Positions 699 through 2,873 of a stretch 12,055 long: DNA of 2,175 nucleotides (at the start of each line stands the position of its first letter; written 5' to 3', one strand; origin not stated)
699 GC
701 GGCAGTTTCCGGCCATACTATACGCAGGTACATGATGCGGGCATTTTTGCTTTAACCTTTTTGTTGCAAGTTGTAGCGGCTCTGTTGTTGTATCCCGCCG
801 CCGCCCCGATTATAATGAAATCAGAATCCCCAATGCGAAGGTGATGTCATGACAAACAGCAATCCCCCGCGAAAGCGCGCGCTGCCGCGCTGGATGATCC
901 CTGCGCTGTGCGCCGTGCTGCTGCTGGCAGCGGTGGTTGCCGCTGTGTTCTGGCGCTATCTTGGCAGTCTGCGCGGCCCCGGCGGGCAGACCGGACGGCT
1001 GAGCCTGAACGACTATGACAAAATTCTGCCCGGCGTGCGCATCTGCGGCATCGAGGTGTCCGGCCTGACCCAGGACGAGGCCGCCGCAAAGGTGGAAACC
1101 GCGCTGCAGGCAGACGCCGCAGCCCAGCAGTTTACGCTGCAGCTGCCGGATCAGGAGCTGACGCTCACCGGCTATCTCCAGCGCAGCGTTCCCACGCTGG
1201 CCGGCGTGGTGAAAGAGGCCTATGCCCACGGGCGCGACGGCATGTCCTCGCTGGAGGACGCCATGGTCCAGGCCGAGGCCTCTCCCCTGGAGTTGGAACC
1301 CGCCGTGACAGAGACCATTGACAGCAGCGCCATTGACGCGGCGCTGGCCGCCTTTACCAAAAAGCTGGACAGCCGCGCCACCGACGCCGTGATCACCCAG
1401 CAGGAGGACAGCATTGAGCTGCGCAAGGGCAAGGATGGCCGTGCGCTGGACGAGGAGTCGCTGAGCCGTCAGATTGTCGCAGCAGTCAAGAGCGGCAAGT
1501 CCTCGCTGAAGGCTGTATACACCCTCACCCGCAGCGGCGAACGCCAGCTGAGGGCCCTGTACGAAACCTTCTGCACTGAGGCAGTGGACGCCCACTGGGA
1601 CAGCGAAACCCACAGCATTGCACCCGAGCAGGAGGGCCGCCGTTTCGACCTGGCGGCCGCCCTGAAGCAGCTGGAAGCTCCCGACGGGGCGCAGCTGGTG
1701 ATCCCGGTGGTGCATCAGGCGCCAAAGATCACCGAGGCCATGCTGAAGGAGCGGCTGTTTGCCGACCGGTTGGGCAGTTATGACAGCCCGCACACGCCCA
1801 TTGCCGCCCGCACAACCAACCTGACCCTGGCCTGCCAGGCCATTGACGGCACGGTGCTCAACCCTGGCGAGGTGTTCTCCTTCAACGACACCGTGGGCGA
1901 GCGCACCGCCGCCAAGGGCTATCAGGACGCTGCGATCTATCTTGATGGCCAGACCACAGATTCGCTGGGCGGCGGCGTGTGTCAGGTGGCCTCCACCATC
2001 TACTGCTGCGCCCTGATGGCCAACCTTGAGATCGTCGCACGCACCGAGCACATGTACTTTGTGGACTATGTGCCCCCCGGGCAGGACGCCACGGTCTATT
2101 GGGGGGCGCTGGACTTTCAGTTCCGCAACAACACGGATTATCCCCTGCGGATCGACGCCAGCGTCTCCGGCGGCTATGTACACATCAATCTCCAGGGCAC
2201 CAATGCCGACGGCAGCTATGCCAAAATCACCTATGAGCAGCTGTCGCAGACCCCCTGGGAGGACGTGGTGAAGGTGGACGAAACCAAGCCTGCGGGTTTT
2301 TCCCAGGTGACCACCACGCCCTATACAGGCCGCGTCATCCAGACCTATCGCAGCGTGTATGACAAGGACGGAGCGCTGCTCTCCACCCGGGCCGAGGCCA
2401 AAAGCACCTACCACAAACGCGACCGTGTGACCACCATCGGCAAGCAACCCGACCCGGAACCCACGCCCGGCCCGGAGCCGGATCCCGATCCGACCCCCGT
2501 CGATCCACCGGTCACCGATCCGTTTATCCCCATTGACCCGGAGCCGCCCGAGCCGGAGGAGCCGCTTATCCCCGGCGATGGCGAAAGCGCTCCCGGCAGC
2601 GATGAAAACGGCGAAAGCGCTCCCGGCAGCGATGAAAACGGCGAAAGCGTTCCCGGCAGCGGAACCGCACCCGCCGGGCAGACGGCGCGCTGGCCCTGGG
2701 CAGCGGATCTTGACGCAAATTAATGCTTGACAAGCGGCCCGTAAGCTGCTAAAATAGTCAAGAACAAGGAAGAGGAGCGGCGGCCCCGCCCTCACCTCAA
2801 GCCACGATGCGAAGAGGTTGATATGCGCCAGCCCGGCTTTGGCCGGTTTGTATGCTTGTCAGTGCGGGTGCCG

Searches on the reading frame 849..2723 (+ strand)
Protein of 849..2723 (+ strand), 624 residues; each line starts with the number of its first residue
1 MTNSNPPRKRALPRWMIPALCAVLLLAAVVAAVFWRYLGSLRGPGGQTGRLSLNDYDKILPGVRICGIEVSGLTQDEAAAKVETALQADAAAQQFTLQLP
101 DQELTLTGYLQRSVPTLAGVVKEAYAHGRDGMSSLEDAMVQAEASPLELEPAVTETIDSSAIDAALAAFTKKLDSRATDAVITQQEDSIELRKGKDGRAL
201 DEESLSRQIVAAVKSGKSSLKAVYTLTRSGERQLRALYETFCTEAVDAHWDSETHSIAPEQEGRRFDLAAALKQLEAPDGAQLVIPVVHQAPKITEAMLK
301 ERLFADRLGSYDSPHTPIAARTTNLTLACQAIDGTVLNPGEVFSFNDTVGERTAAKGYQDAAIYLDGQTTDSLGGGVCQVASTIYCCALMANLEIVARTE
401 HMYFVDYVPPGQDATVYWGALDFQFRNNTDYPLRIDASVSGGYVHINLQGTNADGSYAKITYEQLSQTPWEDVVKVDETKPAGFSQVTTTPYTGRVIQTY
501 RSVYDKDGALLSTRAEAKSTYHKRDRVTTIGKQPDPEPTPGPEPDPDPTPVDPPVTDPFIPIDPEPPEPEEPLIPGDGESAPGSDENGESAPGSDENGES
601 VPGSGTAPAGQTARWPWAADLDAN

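Call 13: search_protein_families(library=pfam, proteins=[window:849-2723:+], max_evalue=0.001)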
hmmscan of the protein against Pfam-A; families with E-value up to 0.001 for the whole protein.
window:849-2723:+ (624 aa): 2 families
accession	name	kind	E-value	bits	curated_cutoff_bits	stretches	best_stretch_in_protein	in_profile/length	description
PF04294.18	VanW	-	8.4e-51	171.3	27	1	321-448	2-129/130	VanW like protein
PF12229.13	PG_binding_4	-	2.7e-11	44.1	22.1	1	119-217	16-112/117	Putative peptidoglycan binding domain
